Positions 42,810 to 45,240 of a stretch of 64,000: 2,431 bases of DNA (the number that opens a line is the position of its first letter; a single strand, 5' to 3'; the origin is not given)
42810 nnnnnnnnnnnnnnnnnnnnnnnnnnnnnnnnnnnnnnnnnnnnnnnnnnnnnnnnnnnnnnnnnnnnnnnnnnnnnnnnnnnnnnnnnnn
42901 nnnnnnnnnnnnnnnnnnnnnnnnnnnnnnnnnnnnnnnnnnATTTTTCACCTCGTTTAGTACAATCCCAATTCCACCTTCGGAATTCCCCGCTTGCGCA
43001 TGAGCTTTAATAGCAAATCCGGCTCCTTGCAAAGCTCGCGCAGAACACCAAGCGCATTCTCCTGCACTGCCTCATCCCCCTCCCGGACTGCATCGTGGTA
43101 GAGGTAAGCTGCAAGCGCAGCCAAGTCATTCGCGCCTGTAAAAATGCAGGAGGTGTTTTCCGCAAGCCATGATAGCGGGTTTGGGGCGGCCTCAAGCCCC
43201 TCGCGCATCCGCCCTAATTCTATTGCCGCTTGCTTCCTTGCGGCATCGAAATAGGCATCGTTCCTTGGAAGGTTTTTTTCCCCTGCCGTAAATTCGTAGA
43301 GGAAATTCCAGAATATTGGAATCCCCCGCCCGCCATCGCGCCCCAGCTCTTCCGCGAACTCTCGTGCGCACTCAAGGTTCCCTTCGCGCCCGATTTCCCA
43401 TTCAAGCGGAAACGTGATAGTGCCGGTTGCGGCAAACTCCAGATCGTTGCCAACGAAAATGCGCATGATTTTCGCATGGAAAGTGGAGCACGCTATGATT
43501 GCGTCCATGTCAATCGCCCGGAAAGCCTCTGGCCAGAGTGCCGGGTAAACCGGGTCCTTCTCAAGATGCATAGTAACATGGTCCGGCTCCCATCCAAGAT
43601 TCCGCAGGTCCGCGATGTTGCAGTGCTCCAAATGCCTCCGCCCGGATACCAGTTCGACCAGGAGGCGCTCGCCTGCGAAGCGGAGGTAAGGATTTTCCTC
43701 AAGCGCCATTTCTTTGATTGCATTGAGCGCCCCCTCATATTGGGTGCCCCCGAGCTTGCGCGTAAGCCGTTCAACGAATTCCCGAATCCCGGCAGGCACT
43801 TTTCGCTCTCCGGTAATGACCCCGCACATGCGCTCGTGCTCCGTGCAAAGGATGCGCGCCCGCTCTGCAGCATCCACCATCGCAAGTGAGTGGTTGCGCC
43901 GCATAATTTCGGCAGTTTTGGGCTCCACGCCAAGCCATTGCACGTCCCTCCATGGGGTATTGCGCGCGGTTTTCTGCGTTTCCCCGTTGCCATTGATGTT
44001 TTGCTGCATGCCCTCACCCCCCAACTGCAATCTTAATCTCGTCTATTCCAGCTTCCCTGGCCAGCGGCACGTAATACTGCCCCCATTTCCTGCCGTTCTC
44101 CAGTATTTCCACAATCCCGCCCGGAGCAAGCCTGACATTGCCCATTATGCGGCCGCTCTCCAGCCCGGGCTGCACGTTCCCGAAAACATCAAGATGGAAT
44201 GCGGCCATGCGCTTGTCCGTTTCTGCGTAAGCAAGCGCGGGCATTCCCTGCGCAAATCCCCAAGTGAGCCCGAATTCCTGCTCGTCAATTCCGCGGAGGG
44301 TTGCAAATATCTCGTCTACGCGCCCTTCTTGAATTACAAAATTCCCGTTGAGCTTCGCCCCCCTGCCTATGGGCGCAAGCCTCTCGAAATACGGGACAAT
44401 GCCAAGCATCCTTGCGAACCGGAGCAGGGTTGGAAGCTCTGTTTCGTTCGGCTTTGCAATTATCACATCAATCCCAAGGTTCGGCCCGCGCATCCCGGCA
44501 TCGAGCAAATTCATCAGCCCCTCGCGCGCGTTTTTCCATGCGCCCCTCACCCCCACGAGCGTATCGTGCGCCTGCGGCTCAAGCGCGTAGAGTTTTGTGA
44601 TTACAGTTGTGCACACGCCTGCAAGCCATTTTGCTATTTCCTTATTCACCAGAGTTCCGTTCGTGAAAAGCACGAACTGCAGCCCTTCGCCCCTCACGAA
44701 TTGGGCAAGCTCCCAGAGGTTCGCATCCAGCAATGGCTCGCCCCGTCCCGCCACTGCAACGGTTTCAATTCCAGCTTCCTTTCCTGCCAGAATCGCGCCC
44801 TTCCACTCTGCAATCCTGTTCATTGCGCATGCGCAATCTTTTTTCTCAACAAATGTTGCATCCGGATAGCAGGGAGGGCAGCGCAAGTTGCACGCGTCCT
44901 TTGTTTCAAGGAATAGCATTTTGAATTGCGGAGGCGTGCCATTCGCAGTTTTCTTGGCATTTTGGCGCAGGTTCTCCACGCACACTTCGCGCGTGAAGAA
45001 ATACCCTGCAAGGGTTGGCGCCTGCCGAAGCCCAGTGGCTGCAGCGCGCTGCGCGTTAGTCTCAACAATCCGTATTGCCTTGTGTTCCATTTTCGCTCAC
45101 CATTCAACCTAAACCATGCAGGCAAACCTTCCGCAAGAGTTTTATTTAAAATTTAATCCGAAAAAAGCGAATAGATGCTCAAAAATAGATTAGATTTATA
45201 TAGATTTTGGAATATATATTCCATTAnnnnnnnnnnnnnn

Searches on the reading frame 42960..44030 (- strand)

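Call 56: search_protein_families(library=pfam, proteins=[window:42960-44030:-], max_evalue=0.001)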
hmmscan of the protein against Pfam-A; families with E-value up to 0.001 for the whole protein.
window:42960-44030:- (357 aa): 1 family
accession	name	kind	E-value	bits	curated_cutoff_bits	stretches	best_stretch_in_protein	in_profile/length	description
PF22552.1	TY-Chap3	-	0.00071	20.7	27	0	83-174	4-95/117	T3SS (YopN, CesT) and YbjN peptide-binding chaperone 3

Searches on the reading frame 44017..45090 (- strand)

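Call 56: search_protein_families(library=pfam, proteins=[window:44017-45090:-], max_evalue=0.001)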
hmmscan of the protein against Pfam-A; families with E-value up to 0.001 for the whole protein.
window:44017-45090:- (358 aa): 1 family
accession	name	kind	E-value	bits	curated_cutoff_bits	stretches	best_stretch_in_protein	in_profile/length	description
PF04055.27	Radical_SAM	-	4.3e-10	40.4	29.5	1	65-221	5-161/166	Radical SAM superfamily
